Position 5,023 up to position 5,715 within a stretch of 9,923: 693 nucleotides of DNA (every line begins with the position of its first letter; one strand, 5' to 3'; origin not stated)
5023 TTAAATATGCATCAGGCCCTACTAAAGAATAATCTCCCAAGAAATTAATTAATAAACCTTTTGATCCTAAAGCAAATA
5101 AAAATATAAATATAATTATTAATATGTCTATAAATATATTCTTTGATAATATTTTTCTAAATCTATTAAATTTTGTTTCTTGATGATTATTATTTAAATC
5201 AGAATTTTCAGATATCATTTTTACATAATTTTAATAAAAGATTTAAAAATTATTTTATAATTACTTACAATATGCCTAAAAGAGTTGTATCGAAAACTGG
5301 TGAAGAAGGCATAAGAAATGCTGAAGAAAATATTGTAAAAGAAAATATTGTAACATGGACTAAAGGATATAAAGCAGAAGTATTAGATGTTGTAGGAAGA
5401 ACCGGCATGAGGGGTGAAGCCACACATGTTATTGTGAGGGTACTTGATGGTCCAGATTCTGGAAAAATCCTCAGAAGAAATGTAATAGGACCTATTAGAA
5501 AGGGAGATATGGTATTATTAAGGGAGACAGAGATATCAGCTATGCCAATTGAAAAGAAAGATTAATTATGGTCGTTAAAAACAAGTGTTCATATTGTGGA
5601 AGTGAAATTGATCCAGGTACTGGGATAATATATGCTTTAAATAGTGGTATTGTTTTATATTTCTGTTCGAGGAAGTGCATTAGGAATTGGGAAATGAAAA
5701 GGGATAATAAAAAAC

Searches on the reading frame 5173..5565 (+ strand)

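Call 3: search_protein_families(library=pfam, proteins=[window:5173-5565:+], max_evalue=1)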
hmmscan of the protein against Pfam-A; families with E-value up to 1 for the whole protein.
window:5173-5565:+ (130 aa): 1 family
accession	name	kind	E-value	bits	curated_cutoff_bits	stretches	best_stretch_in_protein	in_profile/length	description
PF01200.24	Ribosomal_S28e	-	2.1e-22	79.3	25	1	64-123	2-61/64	Ribosomal protein S28e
